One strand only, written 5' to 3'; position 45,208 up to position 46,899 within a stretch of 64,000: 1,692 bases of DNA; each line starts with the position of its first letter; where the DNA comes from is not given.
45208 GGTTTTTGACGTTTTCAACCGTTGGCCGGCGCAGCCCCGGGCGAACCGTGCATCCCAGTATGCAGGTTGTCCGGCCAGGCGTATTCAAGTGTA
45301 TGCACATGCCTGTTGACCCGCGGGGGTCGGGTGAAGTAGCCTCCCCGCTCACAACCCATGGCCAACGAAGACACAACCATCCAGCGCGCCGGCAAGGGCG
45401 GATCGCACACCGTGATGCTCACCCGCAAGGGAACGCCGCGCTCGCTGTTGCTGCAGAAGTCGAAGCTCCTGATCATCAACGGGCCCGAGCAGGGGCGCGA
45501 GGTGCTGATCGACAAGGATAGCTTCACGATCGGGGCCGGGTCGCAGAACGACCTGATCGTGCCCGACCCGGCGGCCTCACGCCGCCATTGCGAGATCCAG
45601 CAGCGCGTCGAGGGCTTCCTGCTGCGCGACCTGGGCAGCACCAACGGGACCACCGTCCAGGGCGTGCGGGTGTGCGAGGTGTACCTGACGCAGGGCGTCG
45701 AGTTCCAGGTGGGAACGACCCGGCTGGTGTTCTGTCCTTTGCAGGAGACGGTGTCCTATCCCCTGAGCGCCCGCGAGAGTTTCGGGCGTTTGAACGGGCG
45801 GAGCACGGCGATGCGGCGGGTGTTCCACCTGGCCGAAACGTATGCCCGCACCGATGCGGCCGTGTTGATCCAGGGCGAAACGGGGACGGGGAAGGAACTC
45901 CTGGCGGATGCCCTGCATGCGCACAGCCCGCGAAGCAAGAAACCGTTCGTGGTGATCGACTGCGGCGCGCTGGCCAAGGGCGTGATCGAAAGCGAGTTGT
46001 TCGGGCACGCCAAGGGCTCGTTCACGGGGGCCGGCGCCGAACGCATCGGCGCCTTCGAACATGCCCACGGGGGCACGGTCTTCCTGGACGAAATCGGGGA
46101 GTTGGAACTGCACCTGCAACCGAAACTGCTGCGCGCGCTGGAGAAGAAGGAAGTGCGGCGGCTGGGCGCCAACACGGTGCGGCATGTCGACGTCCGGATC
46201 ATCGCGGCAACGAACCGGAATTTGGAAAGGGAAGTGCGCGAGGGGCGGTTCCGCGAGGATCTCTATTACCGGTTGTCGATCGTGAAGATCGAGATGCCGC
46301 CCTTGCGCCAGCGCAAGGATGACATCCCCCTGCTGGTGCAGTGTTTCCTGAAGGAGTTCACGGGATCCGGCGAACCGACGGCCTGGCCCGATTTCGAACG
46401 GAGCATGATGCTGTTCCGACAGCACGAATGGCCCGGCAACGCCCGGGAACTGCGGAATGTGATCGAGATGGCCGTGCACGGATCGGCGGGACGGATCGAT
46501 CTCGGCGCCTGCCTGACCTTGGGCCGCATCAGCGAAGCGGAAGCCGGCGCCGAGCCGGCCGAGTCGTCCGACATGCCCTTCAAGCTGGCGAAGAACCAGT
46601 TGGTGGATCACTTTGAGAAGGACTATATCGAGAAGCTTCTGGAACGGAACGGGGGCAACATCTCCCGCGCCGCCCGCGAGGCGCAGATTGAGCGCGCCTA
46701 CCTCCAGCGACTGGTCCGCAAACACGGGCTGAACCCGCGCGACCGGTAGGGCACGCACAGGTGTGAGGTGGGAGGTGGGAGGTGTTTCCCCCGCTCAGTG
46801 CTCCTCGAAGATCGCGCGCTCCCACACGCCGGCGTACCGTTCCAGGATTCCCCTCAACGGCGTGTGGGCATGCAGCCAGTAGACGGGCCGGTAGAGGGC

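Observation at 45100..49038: Sigma54 promoter + divergent FHA-bEBP + adjacent Ser/Thr kinase: a phospho-threonine-gated switch for the MoxR operon?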

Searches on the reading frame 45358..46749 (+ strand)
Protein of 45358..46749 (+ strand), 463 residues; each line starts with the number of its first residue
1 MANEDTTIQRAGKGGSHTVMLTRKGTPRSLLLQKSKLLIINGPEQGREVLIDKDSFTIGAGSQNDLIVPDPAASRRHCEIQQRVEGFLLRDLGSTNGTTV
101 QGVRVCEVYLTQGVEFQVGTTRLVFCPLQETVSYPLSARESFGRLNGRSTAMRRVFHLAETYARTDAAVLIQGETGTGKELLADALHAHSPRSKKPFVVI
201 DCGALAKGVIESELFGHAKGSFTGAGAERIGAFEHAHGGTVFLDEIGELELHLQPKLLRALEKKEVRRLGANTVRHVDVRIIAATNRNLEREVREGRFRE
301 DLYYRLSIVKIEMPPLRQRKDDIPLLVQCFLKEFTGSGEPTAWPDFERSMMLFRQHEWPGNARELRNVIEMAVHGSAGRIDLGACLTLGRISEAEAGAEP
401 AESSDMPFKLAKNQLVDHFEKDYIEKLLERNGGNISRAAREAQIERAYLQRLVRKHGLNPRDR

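Call 3: search_protein_families(library=pfam, proteins=[window:45358-46749:+])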
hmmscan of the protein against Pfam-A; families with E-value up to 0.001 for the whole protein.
window:45358-46749:+ (463 aa): 11 families
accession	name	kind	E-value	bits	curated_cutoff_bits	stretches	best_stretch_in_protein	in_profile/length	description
PF00158.32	Sigma54_activat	-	4.3e-69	232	20.2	1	146-312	2-168/168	Sigma-54 interaction domain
PF14532.12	Sigma54_activ_2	-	6.4e-19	69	25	1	147-316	2-138/138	Sigma-54 interaction domain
PF16697.10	Yop-YscD_cpl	-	1.6e-16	60.8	33.2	1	39-127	2-92/94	Inner membrane component of T3SS, cytoplasmic domain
PF00498.31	FHA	-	5.1e-16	59.3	20.7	1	57-119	2-67/67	FHA domain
PF25601.1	AAA_lid_14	-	6.4e-14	52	27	1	317-376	1-60/87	AAA+ ATPase lid domain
PF07728.20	AAA_5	-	1.3e-07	32.1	22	1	169-289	2-125/139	AAA domain (dynein-related subfamily)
PF02954.25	HTH_8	-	3e-07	30.5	22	1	419-450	5-36/42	Bacterial regulatory protein, Fis family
PF07724.20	AAA_2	-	5.9e-07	30.1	27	1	167-298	4-136/166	AAA domain (Cdc48 subfamily)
PF00004.35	AAA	-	1.1e-05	26.3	21.2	1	169-303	1-128/131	ATPase family associated with various cellular activities (AAA)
PF01078.27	Mg_chelatase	-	1.3e-05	25.2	20.3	0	224-286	92-157/207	Magnesium chelatase, subunit ChlI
PF00493.29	MCM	-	0.00059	19.5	23.3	0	161-289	52-175/224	MCM P-loop domain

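Call 8: find_homologous_proteins(query=window:45358-46749:+, max_evalue=1e-30)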
Query window:45358-46749:+ (463 aa): 7987 proteins with E <= 1e-30 among 8000 candidates; the best 120 are listed.
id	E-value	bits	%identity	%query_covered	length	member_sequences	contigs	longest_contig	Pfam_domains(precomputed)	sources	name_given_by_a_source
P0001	0.0e+0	1038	100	100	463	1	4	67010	PF00158.33,PF07724.21,PF00498.32,PF25601.2,PF02954.26,PF16697.11,PF00004.36,PF14532.13,PF07728.21,PF01078.28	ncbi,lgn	-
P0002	6.2e-279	943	90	100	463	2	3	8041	PF00158.33,PF07724.21,PF00498.32,PF25601.2,PF02954.26,PF16697.11,PF14532.13,PF07728.21,PF01078.28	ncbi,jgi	jgi:transcriptional regulator with PAS, ATPase and Fis domain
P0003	1.2e-272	923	89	100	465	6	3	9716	PF00158.33,PF07724.21,PF00498.32,PF25601.2,PF02954.26,PF16697.11,PF00004.36,PF14532.13,PF07728.21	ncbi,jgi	jgi:transcriptional regulator with GAF, ATPase, and Fis domain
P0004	3.6e-269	911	87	100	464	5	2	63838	PF00158.33,PF07724.21,PF00498.32,PF25601.2,PF02954.26,PF16697.11,PF00004.36,PF14532.13,PF07728.21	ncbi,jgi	jgi:transcriptional regulator with PAS, ATPase and Fis domain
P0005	1.3e-268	909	88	100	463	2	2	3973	PF00158.33,PF07724.21,PF00498.32,PF25601.2,PF02954.26,PF16697.11,PF00004.36,PF14532.13,PF07728.21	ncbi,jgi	jgi:transcriptional regulator with PAS, ATPase and Fis domain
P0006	2.9e-256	869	85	100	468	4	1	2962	PF00158.33,PF07724.21,PF00498.32,PF25601.2,PF02954.26,PF16697.11,PF00004.36,PF14532.13,PF07728.21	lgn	-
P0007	1.2e-248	843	81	99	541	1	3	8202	PF00158.33,PF07724.21,PF00498.32,PF25601.2,PF02954.26,PF16697.11,PF14532.13,PF07728.21,PF01078.28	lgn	-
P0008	1.7e-247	840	82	100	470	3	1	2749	PF00158.33,PF07724.21,PF00498.32,PF25601.2,PF02954.26,PF16697.11,PF00004.36,PF14532.13,PF07728.21,PF01078.28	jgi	jgi:transcriptional regulator with PAS, ATPase and Fis domain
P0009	1.5e-245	833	82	98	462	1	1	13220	PF00158.33,PF07724.21,PF00498.32,PF25601.2,PF16697.11,PF00004.36,PF14532.13,PF07728.21,PF01078.28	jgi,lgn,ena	-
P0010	5.3e-240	815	80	99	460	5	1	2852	PF00158.33,PF07724.21,PF00498.32,PF25601.2,PF02954.26,PF16697.11,PF00004.36,PF14532.13,PF07728.21,PF01078.28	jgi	jgi:transcriptional regulator with GAF, ATPase, and Fis domain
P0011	6.7e-240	815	82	96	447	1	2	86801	PF00158.33,PF07724.21,PF00498.32,PF25601.2,PF02954.26,PF16697.11,PF00004.36,PF14532.13,PF07728.21,PF01078.28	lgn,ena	-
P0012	5.4e-239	812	81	99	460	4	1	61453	PF00158.33,PF07724.21,PF00498.32,PF25601.2,PF02954.26,PF16697.11,PF14532.13,PF07728.21,PF01078.28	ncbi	ncbi:MAG: sigma 54-interacting transcriptional regulator [bacterium]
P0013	2.9e-238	809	82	95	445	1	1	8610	PF00158.33,PF07724.21,PF00498.32,PF25601.2,PF16697.11,PF00004.36,PF14532.13,PF07728.21,PF01078.28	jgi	-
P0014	7.4e-238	808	77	100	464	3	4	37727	PF00158.33,PF07724.21,PF00498.32,PF25601.2,PF02954.26,PF16697.11,PF00004.36,PF14532.13,PF07728.21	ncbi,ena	-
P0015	8.9e-238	808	77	99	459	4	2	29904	PF00158.33,PF07724.21,PF00498.32,PF25601.2,PF02954.26,PF16697.11,PF00004.36,PF14532.13,PF07728.21,PF01078.28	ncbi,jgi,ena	-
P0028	2.4e-231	786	80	96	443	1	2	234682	PF00158.33,PF07724.21,PF00498.32,PF25601.2,PF02954.26,PF16697.11,PF00004.36,PF14532.13,PF07728.21,PF01078.28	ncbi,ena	-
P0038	3.4e-197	674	68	97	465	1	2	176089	PF00158.33,PF07724.21,PF00498.32,PF25601.2,PF02954.26,PF16697.11,PF00004.36,PF14532.13,PF07728.21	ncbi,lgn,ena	-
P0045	9.7e-191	653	65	96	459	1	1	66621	PF00158.33,PF00498.32,PF25601.2,PF02954.26,PF16697.11,PF14532.13,PF07728.21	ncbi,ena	-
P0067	1.5e-171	589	58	97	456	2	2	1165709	PF00158.33,PF07724.21,PF00498.32,PF25601.2,PF02954.26,PF16697.11,PF14532.13,PF07728.21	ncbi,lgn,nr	ncbi:MAG: sigma 54-interacting transcriptional regulator [Kiritimatiellae bacterium]|nr:sigma 54-int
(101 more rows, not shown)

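Call 9: find_encoding_contigs(protein=P0001, flank=10000, max_places=3)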
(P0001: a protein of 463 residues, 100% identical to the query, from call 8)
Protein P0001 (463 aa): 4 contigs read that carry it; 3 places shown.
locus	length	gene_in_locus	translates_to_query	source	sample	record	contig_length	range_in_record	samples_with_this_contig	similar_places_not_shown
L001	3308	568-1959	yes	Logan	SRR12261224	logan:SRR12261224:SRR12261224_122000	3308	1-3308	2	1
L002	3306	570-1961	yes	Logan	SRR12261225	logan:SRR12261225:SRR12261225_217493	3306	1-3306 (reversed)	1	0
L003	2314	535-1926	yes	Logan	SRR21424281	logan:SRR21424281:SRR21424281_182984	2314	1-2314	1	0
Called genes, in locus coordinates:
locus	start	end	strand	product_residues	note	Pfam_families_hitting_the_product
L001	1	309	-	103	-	?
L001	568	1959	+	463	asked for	PF16697:Yop-YscD_cpl, PF00498:FHA, PF00158:Sigma54_activat, PF14532:Sigma54_activ_2, PF00004:AAA (weak), PF07724:AAA_2 (weak), PF07728:AAA_5 (weak), PF25601:AAA_lid_14, +2 more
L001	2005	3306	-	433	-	?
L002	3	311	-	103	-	?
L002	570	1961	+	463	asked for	PF16697:Yop-YscD_cpl, PF00498:FHA, PF00158:Sigma54_activat, PF14532:Sigma54_activ_2, PF00004:AAA (weak), PF07724:AAA_2 (weak), PF07728:AAA_5 (weak), PF25601:AAA_lid_14, +2 more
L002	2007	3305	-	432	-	?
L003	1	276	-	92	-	?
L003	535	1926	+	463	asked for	PF16697:Yop-YscD_cpl, PF00498:FHA, PF00158:Sigma54_activat, PF14532:Sigma54_activ_2, PF00004:AAA (weak), PF07724:AAA_2 (weak), PF07728:AAA_5 (weak), PF25601:AAA_lid_14, +2 more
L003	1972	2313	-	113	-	?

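Call 10: find_encoding_contigs(protein=P0067, flank=10000, max_places=2)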
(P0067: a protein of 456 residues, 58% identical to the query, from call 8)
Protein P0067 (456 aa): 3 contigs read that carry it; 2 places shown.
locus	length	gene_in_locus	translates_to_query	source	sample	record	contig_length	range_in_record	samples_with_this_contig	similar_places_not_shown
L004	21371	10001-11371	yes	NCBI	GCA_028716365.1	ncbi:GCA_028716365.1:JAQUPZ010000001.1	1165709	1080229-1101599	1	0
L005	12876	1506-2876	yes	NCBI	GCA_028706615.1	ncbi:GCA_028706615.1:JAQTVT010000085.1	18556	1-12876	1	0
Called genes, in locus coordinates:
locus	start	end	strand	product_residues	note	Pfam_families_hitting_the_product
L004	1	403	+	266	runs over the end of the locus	PF03446:NAD_binding_2 (faint), PF03807:F420_oxidored, PF14748:P5CR_dimer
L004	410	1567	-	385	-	PF02771:Acyl-CoA_dh_N, PF02770:Acyl-CoA_dh_M, PF00441:Acyl-CoA_dh_1, PF08028:Acyl-CoA_dh_2, PF22924:ACOX_C_alpha1 (weak)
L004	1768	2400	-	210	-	PF02607:B12-binding_2, PF02310:B12-binding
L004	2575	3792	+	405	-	PF12833:HTH_18, PF00165:HTH_AraC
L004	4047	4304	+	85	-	-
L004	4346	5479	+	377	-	PF13167:GTP-bdg_N, PF09818:ABC_ATPase (faint), PF16360:GTP-bdg_M, PF01926:MMR_HSR1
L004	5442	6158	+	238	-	PF00590:TP_methylase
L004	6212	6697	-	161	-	-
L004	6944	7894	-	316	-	PF13354:Beta-lactamase2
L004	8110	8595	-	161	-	-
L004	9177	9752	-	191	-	-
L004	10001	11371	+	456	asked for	PF16697:Yop-YscD_cpl, PF00498:FHA, PF00158:Sigma54_activat, PF14532:Sigma54_activ_2, PF07724:AAA_2, PF07728:AAA_5 (weak), PF25601:AAA_lid_14, PF02954:HTH_8 (weak)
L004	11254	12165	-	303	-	PF01966:HD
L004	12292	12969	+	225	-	-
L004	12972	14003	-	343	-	PF00586:AIRS, PF02769:AIRS_C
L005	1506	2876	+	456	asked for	PF16697:Yop-YscD_cpl, PF00498:FHA, PF00158:Sigma54_activat, PF14532:Sigma54_activ_2, PF07724:AAA_2, PF07728:AAA_5 (weak), PF25601:AAA_lid_14, PF02954:HTH_8 (weak)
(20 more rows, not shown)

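Call 11: find_encoding_contigs(protein=P0028, flank=10000, max_places=1)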
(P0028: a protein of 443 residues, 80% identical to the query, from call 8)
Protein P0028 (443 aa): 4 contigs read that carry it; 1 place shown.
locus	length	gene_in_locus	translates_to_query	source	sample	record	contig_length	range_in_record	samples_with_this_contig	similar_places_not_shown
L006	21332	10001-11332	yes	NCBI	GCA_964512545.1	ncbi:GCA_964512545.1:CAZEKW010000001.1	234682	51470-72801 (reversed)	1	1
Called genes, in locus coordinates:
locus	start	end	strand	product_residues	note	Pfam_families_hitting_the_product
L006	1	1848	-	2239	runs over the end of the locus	-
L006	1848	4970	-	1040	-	-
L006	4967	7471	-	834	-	PF07584:BatA, PF13519:VWA_2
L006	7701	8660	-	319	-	PF01882:DUF58, PF13519:VWA_2 (faint)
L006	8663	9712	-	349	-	PF20030:bpMoxR, PF07726:AAA_3, PF07728:AAA_5, PF17863:AAA_lid_2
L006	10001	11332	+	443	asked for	PF16697:Yop-YscD_cpl, PF00498:FHA, PF00158:Sigma54_activat, PF14532:Sigma54_activ_2, PF07724:AAA_2, PF07728:AAA_5, PF25601:AAA_lid_14, PF02954:HTH_8 (weak), +2 more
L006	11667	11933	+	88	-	-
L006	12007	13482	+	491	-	PF01739:CheR, PF07719:TPR_2 (faint), PF13432:TPR_16 (faint), PF14559:TPR_19 (faint), PF00515:TPR_1 (faint), PF13181:TPR_8 (faint), PF13428:TPR_14 (faint)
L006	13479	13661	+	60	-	-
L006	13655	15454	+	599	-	PF00015:MCPsignal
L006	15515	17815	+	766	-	PF01627:Hpt, PF02518:HATPase_c, PF01584:CheW, PF00072:Response_reg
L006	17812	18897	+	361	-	PF00072:Response_reg, PF01339:CheB_methylest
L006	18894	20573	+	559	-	PF00072:Response_reg, PF00989:PAS (weak), PF08448:PAS_4, PF13426:PAS_9 (weak), PF00512:HisKA, PF02518:HATPase_c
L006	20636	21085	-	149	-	-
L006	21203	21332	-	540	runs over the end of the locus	-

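Call 12: find_encoding_contigs(protein=P0038, flank=10000, max_places=1)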
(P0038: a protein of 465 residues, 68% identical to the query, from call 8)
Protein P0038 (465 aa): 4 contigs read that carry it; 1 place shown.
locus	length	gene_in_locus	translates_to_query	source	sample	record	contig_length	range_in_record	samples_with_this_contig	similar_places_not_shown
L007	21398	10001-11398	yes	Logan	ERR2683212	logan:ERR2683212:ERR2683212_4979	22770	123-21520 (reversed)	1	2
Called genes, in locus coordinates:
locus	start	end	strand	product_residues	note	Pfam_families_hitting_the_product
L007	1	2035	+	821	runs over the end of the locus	PF13385:Laminin_G_3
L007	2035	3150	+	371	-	-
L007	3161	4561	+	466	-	-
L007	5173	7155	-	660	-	PF16334:DUF4964, PF17168:DUF5127, PF16335:GtaA_6_Hairpin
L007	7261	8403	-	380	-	PF01979:Amidohydro_1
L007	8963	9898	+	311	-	PF01545:Cation_efflux, PF16916:ZT_dimer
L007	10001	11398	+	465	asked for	PF16697:Yop-YscD_cpl, PF00498:FHA, PF00158:Sigma54_activat, PF14532:Sigma54_activ_2, PF00004:AAA, PF07724:AAA_2, PF07728:AAA_5, PF25601:AAA_lid_14, +1 more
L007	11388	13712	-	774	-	PF00069:Pkinase, PF07714:PK_Tyr_Ser-Thr, PF12773:DZR (weak)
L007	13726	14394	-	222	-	PF13189:Cytidylate_kin2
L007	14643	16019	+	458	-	PF14362:DUF4407 (faint), PF00691:OmpA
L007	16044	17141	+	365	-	PF01924:HypD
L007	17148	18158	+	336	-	PF00586:AIRS, PF02769:AIRS_C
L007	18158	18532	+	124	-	PF01155:HypA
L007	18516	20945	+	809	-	PF00512:HisKA (faint), PF02518:HATPase_c, PF13450:NAD_binding_8 (faint), PF07992:Pyr_redox_2, PF13738:Pyr_redox_3 (weak), PF00070:Pyr_redox, PF02852:Pyr_redox_dim, PF00581:Rhodanese, +1 more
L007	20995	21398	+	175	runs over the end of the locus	?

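Call 13: find_encoding_contigs(protein=P0045, flank=10000, max_places=1)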
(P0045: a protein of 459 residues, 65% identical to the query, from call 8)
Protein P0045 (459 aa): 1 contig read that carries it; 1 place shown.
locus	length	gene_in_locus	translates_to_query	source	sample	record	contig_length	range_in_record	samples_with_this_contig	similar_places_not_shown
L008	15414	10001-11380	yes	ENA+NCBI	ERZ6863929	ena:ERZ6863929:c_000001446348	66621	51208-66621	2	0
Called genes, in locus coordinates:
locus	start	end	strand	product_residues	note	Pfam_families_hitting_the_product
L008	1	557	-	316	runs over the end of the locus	PF03706:LPG_synthase_TM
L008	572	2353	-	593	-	-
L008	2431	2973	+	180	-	-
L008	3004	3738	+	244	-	PF00119:ATP-synt_A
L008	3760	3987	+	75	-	PF00137:ATP-synt_C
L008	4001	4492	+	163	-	PF00430:ATP-synt_B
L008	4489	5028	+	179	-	PF00213:OSCP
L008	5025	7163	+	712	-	PF17804:TSP_NTD, PF00595:PDZ, PF17820:PDZ_6 (weak), PF03572:Peptidase_S41, PF11818:DUF3340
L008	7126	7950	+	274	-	PF01678:DAP_epimerase, PF02567:PhzC-PhzF (weak), PF01678:DAP_epimerase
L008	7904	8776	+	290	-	PF03372:Exo_endo_phos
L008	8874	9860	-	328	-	PF01208:URO-D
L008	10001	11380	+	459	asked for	PF16697:Yop-YscD_cpl, PF00498:FHA, PF00158:Sigma54_activat, PF14532:Sigma54_activ_2, PF07728:AAA_5, PF25601:AAA_lid_14, PF02954:HTH_8 (weak)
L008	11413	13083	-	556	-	PF16949:ABC_tran_2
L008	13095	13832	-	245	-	PF00005:ABC_tran, PF13304:AAA_21 (weak)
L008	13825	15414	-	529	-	?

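Call 20: find_encoding_contigs(protein=P0004, flank=10000, max_places=2)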
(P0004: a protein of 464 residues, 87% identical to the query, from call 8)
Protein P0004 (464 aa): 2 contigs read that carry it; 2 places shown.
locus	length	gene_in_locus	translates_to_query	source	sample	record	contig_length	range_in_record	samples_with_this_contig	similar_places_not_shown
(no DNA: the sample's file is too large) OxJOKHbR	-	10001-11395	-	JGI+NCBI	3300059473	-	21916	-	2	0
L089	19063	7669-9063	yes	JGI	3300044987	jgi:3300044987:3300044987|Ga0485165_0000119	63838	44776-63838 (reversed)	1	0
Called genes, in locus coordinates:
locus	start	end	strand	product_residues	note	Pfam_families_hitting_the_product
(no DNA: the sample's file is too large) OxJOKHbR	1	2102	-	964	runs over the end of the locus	?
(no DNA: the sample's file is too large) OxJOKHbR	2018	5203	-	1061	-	-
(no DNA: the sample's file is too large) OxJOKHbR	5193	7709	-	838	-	PF07584:BatA, PF13519:VWA_2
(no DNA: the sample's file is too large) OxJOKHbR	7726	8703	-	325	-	PF01882:DUF58, PF13519:VWA_2 (faint)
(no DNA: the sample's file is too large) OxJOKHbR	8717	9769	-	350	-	PF20030:bpMoxR, PF07726:AAA_3, PF07728:AAA_5, PF17863:AAA_lid_2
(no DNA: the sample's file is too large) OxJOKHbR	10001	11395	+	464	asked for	PF16697:Yop-YscD_cpl, PF00498:FHA, PF00158:Sigma54_activat, PF14532:Sigma54_activ_2, PF00004:AAA (weak), PF07724:AAA_2, PF07728:AAA_5, PF25601:AAA_lid_14, +1 more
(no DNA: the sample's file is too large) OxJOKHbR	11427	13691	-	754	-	PF00069:Pkinase, PF07714:PK_Tyr_Ser-Thr, PF12773:DZR (weak)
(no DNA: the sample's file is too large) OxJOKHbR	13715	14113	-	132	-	PF00380:Ribosomal_S9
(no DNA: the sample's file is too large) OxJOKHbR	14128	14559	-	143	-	PF00572:Ribosomal_L13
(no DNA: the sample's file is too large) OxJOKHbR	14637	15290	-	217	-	-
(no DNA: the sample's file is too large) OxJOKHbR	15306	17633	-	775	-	PF21305:type_II_gspD_N0, PF03958:Secretin_N, PF00263:Secretin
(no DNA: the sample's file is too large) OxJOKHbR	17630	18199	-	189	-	PF04350:PilO (weak), PF10741:T2SSM_b (weak)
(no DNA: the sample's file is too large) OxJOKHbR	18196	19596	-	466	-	PF11104:PilM_2 (weak), PF05137:PilN (weak)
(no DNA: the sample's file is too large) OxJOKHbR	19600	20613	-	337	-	PF21687:T2SSK_1st, PF12836:HHH_3 (weak)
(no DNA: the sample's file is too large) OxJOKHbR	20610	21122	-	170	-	?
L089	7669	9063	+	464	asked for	PF16697:Yop-YscD_cpl, PF00498:FHA, PF00158:Sigma54_activat, PF14532:Sigma54_activ_2, PF00004:AAA (weak), PF07724:AAA_2, PF07728:AAA_5, PF25601:AAA_lid_14, +1 more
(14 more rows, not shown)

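Call 21: find_encoding_contigs(protein=P0014, flank=10000, max_places=2)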
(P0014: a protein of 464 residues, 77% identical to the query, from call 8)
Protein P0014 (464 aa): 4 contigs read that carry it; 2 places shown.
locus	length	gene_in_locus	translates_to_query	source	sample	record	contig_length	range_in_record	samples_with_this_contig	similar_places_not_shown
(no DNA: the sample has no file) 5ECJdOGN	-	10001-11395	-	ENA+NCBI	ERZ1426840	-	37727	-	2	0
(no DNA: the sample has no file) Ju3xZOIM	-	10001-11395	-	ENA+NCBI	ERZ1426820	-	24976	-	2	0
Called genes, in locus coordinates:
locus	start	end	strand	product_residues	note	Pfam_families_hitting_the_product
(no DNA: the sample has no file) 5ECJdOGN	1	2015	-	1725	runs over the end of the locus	-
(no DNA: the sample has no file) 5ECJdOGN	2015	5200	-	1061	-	-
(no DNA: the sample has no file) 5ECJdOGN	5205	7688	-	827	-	PF07584:BatA, PF13519:VWA_2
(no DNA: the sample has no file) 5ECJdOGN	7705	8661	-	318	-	PF01882:DUF58, PF13519:VWA_2 (weak)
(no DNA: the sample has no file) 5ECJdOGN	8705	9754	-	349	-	PF20030:bpMoxR, PF07726:AAA_3, PF07728:AAA_5, PF17863:AAA_lid_2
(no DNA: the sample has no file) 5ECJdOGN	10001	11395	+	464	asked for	PF16697:Yop-YscD_cpl, PF00498:FHA, PF00158:Sigma54_activat, PF14532:Sigma54_activ_2, PF07724:AAA_2 (weak), PF07728:AAA_5 (weak), PF25601:AAA_lid_14, PF02954:HTH_8 (weak), +1 more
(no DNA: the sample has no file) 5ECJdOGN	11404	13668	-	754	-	PF00069:Pkinase, PF07714:PK_Tyr_Ser-Thr, PF12773:DZR (weak)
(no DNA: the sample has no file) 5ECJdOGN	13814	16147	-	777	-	PF18884:TSP3_bac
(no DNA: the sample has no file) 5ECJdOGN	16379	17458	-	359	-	PF03372:Exo_endo_phos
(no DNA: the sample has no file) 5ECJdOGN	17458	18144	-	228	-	PF03544:TonB_C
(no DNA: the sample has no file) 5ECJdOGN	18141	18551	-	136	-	PF02472:ExbD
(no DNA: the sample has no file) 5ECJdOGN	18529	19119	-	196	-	PF01618:MotA_ExbB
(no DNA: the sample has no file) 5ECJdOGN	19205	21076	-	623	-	PF07715:Plug, PF00593:TonB_dep_Rec_b-barrel, PF14905:OMP_b-brl_3 (faint)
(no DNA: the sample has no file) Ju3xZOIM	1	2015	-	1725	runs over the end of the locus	-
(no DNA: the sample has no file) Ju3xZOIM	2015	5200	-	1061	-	-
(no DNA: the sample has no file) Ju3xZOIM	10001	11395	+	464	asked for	PF16697:Yop-YscD_cpl, PF00498:FHA, PF00158:Sigma54_activat, PF14532:Sigma54_activ_2, PF07724:AAA_2 (weak), PF07728:AAA_5 (weak), PF25601:AAA_lid_14, PF02954:HTH_8 (weak), +1 more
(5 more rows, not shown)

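Call 61: search_protein_families(library=ncbifam, proteins=[window:45358-46749:+], max_evalue=0.001)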
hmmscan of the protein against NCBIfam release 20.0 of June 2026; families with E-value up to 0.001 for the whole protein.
window:45358-46749:+ (463 aa): 35 families (the best 25 are shown)
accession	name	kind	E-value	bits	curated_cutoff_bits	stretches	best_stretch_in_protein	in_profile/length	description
NF003451.0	PRK05022.1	equivalog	3.3e-96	323.1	476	1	142-459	189-511/512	nitric oxide reductase transcriptional regulator NorR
TIGR01817.1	nifA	equivalog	1.8e-90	304.2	528.85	1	145-372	198-424/534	nif-specific transcriptional activator NifA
NF038308.1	RNA_repair_RtcR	equivalog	2.3e-88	297.3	650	1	143-447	180-502/530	RNA repair transcriptional activator RtcR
NF041552.1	TF_PrdR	equivalog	2.3e-87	293.7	795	1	138-449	262-569/577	sigma-54 dependent transcriptional regulator PrdR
NF008469.0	PRK11361.1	equivalog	7.8e-87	291.9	714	1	136-462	136-460/461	acetoacetate metabolism transcriptional regulator AtoC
TIGR02915.1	PEP_resp_reg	equivalog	5.7e-83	279.2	502.6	1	143-458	139-444/445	PEP-CTERM-box response regulator transcription factor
TIGR02329.1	propionate_PrpR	equivalog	1.1e-82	278.4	499.2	1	135-453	204-524/526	propionate catabolism operon regulatory protein PrpR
TIGR01818.1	ntrC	equivalog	1.1e-82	278.3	558.6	1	143-388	134-383/463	nitrogen regulation protein NR(I)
NF011695.0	PRK15115.1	equivalog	2.3e-81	273.8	763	1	146-462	138-442/445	two-component system response regulator GlrR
NF011953.0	PRK15424.1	equivalog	3.4e-81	273.4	703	1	136-455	212-533/538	propionate catabolism operon regulatory protein PrpR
NF050807.1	TransRegFlbDCaul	equivalog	1.3e-80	271.4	750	1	148-440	123-422/454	sigma-54-dependent transcriptional regulator FlbD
NF007689.0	PRK10365.1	equivalog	2.1e-79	267.4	760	1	139-449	136-435/441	sigma-54-dependent response regulator transcription factor ZraR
NF041906.1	V4R_TF_MobR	exception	3.6e-78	263.4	999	1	147-455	236-543/544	phenol degradation transcriptional regulator MobR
NF041946.1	LuxO_transreg_Vib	equivalog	8.5e-78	262.2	800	1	141-452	131-456/463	quorum-sensing sigma-54 dependent transcriptional regulator LuxO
NF011958.0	PRK15429.1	equivalog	1.9e-76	258.1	830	1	140-380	376-616/692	formate hydrogenlyase transcriptional activator FlhA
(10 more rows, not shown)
